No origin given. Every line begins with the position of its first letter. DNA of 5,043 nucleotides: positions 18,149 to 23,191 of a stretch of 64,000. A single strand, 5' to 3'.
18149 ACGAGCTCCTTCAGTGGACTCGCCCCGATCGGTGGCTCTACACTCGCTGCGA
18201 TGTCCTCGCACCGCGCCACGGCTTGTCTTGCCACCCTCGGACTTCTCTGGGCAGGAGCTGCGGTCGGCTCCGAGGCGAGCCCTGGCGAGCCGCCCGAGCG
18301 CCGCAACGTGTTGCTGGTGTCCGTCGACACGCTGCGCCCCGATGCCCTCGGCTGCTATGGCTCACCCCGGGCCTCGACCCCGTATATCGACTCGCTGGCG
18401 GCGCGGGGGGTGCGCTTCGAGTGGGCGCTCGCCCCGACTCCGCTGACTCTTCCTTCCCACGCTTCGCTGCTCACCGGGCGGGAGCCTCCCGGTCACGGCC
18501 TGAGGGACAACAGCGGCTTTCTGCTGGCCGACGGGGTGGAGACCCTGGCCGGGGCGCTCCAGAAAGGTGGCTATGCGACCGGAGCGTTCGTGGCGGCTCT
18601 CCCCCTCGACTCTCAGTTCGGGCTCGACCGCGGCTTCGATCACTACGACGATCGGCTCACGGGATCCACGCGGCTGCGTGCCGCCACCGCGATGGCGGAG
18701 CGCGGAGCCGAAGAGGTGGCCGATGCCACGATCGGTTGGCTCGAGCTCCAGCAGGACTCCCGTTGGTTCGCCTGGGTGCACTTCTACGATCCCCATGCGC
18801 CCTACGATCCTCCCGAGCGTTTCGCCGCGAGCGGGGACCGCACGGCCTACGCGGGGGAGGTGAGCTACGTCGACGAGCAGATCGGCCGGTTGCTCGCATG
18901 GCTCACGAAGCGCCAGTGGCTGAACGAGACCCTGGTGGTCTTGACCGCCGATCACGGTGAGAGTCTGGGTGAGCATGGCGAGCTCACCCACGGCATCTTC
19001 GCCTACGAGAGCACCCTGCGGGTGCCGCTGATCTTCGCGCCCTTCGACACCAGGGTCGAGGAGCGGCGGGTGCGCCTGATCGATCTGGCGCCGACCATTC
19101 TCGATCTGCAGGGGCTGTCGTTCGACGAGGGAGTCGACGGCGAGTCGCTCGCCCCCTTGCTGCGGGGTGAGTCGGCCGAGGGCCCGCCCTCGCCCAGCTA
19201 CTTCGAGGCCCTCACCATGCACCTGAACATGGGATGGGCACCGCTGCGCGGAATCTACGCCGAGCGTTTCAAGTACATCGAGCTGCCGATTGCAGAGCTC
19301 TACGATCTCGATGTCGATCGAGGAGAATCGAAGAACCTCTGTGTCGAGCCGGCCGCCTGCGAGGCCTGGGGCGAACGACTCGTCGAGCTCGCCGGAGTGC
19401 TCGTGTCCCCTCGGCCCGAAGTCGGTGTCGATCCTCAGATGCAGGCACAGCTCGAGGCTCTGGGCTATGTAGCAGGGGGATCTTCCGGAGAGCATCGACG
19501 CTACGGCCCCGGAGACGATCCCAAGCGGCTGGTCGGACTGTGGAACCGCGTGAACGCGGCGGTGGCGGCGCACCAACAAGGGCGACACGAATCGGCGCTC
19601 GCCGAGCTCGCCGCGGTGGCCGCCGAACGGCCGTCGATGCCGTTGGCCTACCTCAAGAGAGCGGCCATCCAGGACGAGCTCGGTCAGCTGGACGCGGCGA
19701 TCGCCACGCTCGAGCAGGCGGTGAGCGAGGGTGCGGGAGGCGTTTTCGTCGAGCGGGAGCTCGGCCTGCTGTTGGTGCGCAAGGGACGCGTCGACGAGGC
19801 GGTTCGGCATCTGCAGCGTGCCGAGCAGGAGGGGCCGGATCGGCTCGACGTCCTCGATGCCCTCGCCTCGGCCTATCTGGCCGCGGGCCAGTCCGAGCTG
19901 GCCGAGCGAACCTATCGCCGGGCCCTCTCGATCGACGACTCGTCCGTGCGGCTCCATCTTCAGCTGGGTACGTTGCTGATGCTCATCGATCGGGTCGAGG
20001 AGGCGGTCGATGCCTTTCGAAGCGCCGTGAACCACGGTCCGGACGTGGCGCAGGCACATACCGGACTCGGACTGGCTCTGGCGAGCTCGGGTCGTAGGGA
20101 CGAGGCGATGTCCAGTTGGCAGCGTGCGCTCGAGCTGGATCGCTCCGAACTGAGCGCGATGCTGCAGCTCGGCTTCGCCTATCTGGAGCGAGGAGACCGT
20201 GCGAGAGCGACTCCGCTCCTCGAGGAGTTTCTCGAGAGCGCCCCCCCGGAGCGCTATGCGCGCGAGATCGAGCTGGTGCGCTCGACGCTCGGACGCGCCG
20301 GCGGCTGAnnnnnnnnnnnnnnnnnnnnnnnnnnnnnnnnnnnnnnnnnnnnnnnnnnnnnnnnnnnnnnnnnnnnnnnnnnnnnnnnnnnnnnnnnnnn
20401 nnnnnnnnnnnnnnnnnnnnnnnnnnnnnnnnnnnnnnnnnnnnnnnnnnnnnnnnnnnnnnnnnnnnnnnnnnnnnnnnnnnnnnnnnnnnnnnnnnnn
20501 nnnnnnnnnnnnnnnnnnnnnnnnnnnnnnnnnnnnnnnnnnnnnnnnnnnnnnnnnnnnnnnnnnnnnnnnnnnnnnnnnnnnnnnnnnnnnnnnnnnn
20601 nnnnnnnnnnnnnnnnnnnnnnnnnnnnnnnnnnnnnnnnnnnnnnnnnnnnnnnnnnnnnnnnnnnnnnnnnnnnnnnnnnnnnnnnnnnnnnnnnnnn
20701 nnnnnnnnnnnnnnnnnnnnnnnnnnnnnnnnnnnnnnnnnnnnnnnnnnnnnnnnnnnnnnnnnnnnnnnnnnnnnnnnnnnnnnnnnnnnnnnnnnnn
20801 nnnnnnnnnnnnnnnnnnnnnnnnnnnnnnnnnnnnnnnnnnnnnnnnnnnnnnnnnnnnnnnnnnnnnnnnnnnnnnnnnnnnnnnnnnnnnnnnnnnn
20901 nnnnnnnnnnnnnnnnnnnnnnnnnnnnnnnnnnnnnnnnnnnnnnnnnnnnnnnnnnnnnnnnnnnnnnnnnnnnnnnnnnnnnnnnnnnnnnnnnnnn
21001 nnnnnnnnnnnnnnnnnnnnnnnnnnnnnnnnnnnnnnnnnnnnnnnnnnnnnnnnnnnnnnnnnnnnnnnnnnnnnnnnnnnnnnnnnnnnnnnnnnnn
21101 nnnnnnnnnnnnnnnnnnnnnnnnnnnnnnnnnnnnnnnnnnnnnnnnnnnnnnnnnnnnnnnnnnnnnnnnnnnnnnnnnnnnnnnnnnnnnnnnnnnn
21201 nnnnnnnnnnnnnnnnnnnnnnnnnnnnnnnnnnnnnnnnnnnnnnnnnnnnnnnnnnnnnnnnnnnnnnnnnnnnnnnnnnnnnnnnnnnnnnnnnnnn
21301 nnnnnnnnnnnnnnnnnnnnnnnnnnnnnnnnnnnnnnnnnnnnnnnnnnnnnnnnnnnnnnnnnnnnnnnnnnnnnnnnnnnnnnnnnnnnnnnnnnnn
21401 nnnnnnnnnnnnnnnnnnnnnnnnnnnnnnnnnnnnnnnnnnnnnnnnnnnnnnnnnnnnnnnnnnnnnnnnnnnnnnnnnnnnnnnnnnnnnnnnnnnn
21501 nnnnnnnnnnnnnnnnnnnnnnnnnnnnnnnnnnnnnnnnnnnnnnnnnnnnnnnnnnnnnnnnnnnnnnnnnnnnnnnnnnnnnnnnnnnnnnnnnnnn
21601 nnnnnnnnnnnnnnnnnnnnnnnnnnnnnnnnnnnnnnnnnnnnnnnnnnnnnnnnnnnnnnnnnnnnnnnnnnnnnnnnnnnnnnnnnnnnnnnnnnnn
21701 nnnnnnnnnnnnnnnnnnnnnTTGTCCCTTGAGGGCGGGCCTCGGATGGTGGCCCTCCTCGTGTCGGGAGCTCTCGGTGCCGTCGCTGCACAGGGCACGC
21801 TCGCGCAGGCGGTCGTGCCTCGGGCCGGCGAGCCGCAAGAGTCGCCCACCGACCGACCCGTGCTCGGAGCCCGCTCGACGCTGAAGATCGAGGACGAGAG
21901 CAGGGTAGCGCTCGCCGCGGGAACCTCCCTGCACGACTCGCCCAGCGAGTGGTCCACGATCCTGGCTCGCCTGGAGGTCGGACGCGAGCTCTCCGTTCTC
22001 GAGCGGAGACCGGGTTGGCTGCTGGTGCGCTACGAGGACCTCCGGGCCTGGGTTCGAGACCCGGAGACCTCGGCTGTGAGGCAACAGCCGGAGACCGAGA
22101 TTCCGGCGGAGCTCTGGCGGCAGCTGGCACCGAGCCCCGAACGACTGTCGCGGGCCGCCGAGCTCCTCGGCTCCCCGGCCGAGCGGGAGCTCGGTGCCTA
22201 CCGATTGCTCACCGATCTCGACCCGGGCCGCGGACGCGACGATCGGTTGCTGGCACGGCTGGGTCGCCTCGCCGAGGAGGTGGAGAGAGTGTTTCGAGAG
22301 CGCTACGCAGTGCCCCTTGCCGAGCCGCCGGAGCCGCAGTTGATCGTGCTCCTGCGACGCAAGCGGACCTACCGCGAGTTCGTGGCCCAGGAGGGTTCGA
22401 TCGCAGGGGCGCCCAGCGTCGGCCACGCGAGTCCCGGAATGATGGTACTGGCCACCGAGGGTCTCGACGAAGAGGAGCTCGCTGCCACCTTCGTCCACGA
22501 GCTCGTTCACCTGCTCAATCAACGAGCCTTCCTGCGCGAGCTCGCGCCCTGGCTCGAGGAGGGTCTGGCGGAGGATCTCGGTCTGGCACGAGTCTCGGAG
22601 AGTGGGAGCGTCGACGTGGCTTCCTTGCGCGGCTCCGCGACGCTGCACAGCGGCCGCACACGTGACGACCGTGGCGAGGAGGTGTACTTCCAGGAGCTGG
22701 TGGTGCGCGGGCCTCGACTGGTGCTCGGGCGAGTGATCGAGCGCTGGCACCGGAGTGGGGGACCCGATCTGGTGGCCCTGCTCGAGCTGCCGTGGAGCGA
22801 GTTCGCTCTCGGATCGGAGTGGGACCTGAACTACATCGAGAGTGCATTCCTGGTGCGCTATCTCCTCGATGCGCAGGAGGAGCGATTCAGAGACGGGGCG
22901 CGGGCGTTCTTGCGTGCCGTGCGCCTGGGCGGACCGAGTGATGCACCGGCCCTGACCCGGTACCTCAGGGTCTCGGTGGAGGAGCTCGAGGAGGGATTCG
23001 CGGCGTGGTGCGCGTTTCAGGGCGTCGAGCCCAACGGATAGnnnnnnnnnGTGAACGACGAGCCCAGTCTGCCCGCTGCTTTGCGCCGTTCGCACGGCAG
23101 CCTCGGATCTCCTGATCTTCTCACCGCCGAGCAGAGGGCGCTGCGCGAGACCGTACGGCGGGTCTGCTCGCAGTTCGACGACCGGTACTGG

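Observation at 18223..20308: Sulfatase-fold/TPR fusion paralogs in which the formylglycine motif C-x-P-x-R is replaced by T-L-P-S-H (also 1..1757)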

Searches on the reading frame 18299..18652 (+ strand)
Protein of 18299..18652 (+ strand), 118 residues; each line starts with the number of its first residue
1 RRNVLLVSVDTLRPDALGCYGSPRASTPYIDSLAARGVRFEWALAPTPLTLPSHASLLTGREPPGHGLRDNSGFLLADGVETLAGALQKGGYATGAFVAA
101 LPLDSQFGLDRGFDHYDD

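Call 13: search_solved_structures(query=window:18299-18652:+, max_evalue=1, show_alignments=0)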
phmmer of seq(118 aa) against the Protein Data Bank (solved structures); distinct sequences matched with E-value up to 1: 88 (the best 60 are shown).
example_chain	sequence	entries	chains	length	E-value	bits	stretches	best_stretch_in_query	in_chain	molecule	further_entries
1e1z_P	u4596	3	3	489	5.2e-12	49.6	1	3-70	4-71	Arylsulfatase A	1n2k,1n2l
1e3c_P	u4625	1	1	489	5.2e-12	49.6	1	3-70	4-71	Arylsulfatase A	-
1e2s_P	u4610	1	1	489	7.3e-12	49.1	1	3-70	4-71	Arylsulfatase A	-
1e33_P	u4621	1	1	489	9e-12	48.8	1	3-70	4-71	Arylsulfatase A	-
4upi_A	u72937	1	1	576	1e-11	48.7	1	2-90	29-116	SULFATASE FAMILY PROTEIN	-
6s20_C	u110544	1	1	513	1.2e-11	48.4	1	3-96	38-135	N-acetylgalactosamine-6-O-sulfatase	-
1auk_A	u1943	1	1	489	1.5e-11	48.1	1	3-70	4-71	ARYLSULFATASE A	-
4upl_A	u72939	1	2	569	2.4e-11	47.4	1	3-91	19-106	SULFATASE FAMILY PROTEIN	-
3ed4_A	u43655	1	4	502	5.3e-11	46.3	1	3-97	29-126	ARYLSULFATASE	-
6ioz_A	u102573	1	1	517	6.7e-11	46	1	3-94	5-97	Iduronate 2-sulfatase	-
5fql_A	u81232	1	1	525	6.9e-11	46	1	3-94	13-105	IDURONATE-2-SULFATASE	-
7an1_AAA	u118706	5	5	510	9.1e-11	45.6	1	2-71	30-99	Arylsulfatase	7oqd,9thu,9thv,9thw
7stt_A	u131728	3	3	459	2.1e-10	44.4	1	2-112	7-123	N-acetylgalactosamine-6-sulfatase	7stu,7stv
5g2v_A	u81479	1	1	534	2.8e-10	44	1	1-116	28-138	N-ACETYLGLUCOSAMINE-6-SULFATASE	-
1p49_A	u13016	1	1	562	8.3e-10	42.5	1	1-70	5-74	STERYL-SULFATASE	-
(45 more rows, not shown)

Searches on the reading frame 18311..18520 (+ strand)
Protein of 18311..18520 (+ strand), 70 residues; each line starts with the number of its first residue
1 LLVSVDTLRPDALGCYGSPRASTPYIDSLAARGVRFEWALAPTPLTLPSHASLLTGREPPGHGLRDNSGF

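Call 19: search_solved_structures(query=window:18311-18520:+, max_evalue=10, show_alignments=0)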
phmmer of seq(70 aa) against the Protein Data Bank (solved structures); distinct sequences matched with E-value up to 10: 84 (the best 60 are shown).
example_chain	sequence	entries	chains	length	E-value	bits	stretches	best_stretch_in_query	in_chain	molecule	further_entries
1e33_P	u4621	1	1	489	6.2e-11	46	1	2-64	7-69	Arylsulfatase A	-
1e1z_P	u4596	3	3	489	1.3e-10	44.9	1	2-64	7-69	Arylsulfatase A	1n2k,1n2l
1e3c_P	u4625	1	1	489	1.3e-10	44.9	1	2-64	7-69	Arylsulfatase A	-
1e2s_P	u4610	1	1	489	1.9e-10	44.4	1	2-64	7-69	Arylsulfatase A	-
1auk_A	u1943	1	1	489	3.7e-10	43.5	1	2-64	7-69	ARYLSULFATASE A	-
7an1_AAA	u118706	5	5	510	4.9e-10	43.1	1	6-62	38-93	Arylsulfatase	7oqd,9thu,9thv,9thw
4upl_A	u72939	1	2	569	6.9e-10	42.7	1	2-65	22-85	SULFATASE FAMILY PROTEIN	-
4upi_A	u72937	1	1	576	2.9e-09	40.7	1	3-67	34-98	SULFATASE FAMILY PROTEIN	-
6ioz_A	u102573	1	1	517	6.5e-09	39.6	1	1-66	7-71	Iduronate 2-sulfatase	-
5fql_A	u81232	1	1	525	6.7e-09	39.6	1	1-66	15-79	IDURONATE-2-SULFATASE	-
3ed4_A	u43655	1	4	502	6.9e-09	39.5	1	3-65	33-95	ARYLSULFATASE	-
2qzu_A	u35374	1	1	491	7.9e-09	39.3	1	3-66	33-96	Putative sulfatase yidJ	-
7oz8_AAA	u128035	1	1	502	1.2e-08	38.8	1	2-64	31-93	Choline-sulfatase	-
1p49_A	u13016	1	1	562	1.8e-08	38.2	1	2-64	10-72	STERYL-SULFATASE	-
8eg3_A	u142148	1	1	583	1.9e-08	38.2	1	2-64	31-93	Steryl-sulfatase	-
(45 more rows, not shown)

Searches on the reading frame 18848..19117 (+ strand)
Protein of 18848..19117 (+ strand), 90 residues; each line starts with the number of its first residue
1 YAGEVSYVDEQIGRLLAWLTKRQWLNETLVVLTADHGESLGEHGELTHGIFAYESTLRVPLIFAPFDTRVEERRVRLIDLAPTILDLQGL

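Call 14: search_solved_structures(query=window:18848-19117:+, max_evalue=1, show_alignments=0)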
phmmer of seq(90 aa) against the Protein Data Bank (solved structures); distinct sequences matched with E-value up to 1: 64 (the best 60 are shown).
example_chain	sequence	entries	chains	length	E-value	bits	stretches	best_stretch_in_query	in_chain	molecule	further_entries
4upi_A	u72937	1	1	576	1.8e-11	47.2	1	1-89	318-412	SULFATASE FAMILY PROTEIN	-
9ihk_D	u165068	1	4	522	2.5e-11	46.8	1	4-89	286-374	Sulfatase_S1_30A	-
7p24_AAA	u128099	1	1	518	7.7e-11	45.2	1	4-89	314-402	Mucin-desulfating sulfatase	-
4upl_A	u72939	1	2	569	1e-10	44.8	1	1-87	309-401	SULFATASE FAMILY PROTEIN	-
6g5z_A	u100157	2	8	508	2.4e-10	43.6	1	2-90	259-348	Choline-sulfatase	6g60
6fny_A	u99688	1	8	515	2.5e-10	43.6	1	2-90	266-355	Choline-sulfatase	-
7pth_A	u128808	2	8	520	2.5e-10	43.6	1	2-90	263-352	Choline sulfatase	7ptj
6ioz_A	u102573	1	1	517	3.2e-10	43.2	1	1-64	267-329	Iduronate 2-sulfatase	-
5fql_A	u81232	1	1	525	3.3e-10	43.2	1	1-64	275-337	IDURONATE-2-SULFATASE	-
5g2v_A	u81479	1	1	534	3.5e-09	39.9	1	3-89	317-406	N-ACETYLGLUCOSAMINE-6-SULFATASE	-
4upk_A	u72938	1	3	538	4e-09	39.7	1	1-89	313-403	PHOSPHONATE MONOESTER HYDROLASE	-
6ptk_A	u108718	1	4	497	4e-09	39.7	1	1-85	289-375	exo-2S-iota carrageenan S1 sulfatase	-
6pt6_B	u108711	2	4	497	4e-09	39.7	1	1-85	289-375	exo-2S-iota carrageenan S1 sulfatase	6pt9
6pt4_B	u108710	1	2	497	4.1e-09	39.7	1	1-85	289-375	exo-2S-iota carrageenan S1 sulfatase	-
2qzu_A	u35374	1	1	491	9e-09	38.6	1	5-89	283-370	Putative sulfatase yidJ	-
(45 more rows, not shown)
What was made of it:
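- Tried and rejected: Sulfatases still ranked first, with NPP at E of about 1e-6 and MCR/EptA at about 1e-3 (calls 13, 14, 19).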

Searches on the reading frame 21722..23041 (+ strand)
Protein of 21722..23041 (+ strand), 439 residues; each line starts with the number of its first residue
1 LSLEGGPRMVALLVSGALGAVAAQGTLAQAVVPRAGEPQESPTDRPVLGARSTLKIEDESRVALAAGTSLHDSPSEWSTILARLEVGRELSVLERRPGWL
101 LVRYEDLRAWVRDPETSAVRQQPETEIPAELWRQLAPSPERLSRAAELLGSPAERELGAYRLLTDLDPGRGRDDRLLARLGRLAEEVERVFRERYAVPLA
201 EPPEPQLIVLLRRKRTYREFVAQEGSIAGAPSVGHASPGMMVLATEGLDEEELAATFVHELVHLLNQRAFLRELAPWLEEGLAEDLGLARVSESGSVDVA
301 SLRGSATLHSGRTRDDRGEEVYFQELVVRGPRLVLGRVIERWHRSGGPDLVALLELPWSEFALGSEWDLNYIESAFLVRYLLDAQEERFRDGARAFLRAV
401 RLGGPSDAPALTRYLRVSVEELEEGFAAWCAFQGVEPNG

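Call 16: search_protein_families(library=pfam, proteins=[window:21722-23041:+], max_evalue=0.001)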
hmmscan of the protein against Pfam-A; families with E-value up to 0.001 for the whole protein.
window:21722-23041:+ (439 aa): 1 family
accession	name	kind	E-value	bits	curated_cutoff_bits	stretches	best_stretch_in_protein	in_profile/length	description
PF08239.17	SH3_3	-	2.4e-05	24.9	27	1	68-111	3-48/54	Bacterial SH3 domain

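Call 17: search_protein_families(library=ncbifam, proteins=[window:21722-23041:+], max_evalue=0.001)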
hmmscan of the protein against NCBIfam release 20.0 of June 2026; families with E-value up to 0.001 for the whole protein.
window:21722-23041:+ (439 aa): 1 family
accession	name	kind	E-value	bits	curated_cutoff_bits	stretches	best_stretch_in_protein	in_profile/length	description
TIGR04211.1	SH3_and_anchor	equivalog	0.00029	20.5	65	1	68-141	8-81/198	TIGR04211 family SH3 domain-containing protein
